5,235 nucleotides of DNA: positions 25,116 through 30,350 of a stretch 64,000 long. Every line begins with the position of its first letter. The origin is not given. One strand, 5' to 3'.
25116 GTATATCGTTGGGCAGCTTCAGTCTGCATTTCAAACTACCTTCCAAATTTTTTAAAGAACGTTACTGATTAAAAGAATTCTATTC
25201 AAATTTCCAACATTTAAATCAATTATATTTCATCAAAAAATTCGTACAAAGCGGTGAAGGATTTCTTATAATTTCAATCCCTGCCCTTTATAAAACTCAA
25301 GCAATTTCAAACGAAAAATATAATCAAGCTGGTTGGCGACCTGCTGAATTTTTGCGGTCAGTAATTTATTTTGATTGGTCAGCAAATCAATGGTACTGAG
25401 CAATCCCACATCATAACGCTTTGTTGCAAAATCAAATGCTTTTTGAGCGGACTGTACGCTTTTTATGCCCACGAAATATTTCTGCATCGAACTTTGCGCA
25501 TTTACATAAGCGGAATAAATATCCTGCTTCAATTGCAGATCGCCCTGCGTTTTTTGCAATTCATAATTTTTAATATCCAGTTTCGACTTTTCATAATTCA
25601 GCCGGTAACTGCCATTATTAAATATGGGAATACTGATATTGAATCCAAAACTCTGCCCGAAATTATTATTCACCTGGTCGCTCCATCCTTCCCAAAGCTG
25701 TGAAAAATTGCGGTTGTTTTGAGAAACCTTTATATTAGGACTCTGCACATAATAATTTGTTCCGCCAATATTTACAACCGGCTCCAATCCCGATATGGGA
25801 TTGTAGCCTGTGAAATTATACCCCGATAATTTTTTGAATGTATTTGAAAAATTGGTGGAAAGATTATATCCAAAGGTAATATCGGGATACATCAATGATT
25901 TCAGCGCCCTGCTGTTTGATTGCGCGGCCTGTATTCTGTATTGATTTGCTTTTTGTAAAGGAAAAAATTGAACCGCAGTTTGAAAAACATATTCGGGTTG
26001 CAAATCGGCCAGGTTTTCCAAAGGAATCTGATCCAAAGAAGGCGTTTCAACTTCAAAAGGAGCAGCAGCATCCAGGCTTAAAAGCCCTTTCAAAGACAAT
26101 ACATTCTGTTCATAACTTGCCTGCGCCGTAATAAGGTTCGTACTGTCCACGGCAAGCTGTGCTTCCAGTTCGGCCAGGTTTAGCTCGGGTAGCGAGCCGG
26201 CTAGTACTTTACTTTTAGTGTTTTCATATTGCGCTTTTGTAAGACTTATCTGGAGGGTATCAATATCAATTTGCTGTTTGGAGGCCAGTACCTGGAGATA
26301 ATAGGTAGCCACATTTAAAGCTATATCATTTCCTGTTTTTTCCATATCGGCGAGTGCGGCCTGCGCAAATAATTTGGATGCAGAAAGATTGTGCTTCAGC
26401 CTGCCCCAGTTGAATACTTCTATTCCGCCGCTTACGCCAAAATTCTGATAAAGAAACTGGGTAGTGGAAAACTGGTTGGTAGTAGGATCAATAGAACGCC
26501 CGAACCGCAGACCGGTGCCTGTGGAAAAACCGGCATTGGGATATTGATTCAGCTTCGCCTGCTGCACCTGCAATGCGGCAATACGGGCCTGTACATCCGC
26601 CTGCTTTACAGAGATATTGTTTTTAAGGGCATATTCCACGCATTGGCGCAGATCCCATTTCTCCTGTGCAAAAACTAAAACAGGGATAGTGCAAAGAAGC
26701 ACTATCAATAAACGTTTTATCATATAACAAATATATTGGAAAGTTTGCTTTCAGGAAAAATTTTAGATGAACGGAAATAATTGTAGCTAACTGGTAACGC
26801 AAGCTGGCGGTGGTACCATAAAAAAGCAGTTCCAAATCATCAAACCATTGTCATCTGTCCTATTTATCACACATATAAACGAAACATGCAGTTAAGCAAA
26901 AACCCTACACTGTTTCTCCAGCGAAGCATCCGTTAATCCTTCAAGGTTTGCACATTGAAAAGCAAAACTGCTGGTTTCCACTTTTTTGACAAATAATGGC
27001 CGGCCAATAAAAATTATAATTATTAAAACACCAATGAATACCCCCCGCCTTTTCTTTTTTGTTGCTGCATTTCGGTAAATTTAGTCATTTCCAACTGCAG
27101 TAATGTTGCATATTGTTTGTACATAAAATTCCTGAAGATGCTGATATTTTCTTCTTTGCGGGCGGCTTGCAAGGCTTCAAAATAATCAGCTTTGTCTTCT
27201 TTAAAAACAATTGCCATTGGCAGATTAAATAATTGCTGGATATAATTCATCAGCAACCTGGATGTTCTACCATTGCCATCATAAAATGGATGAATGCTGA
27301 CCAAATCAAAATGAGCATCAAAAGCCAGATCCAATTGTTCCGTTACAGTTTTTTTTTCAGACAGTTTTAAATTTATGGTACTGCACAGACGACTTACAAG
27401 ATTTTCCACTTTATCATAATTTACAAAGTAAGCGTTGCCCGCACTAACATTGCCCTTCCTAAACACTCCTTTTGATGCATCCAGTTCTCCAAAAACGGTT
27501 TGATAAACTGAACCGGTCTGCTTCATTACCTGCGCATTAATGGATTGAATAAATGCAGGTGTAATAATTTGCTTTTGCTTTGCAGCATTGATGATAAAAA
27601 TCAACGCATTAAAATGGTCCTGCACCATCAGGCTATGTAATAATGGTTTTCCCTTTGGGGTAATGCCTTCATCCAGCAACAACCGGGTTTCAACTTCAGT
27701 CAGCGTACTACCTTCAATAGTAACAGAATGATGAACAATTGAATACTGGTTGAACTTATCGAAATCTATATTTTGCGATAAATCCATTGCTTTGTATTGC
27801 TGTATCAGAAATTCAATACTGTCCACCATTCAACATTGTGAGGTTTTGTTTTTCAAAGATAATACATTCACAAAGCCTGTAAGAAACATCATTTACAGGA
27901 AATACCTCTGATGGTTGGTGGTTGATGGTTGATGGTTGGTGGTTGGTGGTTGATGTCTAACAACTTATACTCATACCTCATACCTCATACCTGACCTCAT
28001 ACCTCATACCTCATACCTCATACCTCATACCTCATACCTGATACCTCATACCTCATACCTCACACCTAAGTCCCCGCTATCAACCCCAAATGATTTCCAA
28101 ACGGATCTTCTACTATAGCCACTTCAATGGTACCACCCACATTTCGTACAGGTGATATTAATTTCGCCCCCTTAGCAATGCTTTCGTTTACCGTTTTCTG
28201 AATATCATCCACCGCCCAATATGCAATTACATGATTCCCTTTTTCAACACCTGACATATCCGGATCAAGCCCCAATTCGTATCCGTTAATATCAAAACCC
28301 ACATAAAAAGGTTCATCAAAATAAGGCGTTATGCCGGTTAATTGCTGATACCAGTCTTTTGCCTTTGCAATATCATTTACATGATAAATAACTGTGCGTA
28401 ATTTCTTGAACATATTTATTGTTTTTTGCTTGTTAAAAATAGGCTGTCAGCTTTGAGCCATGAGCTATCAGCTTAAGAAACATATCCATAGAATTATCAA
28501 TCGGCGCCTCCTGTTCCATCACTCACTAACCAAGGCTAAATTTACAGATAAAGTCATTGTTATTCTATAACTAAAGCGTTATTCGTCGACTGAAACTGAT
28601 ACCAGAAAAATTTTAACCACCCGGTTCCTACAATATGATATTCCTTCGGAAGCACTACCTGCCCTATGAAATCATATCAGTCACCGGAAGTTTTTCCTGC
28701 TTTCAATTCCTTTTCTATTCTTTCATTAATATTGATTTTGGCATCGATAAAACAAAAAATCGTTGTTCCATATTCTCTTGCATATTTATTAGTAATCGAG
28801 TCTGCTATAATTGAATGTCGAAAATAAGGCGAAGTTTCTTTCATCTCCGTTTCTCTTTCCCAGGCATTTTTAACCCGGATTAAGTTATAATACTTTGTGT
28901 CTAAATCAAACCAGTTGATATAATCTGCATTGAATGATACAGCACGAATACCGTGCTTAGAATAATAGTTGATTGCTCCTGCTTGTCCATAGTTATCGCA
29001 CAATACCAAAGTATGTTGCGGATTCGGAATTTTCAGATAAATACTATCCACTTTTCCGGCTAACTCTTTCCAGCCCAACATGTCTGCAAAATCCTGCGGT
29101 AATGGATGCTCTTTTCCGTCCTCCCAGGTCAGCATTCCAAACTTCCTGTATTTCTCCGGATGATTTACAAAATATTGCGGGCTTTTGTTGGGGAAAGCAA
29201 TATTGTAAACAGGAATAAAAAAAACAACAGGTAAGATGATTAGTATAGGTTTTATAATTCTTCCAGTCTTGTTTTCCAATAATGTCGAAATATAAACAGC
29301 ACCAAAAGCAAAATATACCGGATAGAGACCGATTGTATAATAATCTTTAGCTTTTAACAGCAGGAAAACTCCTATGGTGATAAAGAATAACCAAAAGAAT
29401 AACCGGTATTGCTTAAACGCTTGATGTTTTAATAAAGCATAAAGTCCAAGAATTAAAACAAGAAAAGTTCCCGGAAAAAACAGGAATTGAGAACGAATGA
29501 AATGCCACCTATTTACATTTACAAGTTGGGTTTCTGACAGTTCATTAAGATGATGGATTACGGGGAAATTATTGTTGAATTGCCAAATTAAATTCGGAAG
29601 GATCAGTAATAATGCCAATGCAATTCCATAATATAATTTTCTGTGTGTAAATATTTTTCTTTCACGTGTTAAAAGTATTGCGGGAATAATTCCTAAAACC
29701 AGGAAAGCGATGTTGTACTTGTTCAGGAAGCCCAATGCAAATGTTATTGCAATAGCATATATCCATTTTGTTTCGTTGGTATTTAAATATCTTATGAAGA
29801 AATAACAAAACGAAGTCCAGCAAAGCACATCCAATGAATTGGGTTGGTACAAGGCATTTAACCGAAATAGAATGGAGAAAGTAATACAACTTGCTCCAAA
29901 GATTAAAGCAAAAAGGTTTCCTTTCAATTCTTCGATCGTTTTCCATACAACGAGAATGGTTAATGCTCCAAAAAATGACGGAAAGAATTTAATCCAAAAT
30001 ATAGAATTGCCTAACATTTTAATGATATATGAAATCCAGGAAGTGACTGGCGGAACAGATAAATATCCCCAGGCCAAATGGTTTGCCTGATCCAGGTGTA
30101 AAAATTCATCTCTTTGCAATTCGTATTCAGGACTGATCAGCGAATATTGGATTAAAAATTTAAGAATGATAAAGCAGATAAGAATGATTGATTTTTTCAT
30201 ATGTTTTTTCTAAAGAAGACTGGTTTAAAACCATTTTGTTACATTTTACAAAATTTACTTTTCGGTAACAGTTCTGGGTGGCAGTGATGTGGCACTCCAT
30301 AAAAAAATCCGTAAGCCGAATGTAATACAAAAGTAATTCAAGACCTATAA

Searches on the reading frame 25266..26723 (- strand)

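Call 10: search_protein_families(library=pfam, proteins=[window:25266-26723:-], max_evalue=0.001)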
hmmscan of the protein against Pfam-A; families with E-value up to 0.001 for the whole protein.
window:25266-26723:- (485 aa): 1 family
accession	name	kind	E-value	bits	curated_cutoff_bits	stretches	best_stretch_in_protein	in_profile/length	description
PF02321.23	OEP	-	2.6e-43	148.4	22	2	26-215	2-186/187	Outer membrane efflux protein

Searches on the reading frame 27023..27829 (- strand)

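Call 10: search_protein_families(library=pfam, proteins=[window:27023-27829:-], max_evalue=0.001)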
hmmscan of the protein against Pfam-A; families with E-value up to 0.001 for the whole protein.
window:27023-27829:- (268 aa): 1 family
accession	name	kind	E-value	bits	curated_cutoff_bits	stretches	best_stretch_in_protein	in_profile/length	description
PF02661.23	Fic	-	1.4e-16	61.5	24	1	89-197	2-92/93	Fic/DOC family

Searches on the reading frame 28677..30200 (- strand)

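Call 10: search_protein_families(library=pfam, proteins=[window:28677-30200:-], max_evalue=0.001)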
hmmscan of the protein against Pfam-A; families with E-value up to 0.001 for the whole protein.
window:28677-30200:- (507 aa): 2 families
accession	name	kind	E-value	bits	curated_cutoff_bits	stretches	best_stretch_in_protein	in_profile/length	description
PF13231.12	PMT_2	-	4.7e-25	89.1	26.1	1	49-206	2-160/160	Dolichyl-phosphate-mannose-protein mannosyltransferase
PF02366.24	PMT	-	0.00013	22.1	22.7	1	43-205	56-232/245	Dolichyl-phosphate-mannose-protein mannosyltransferase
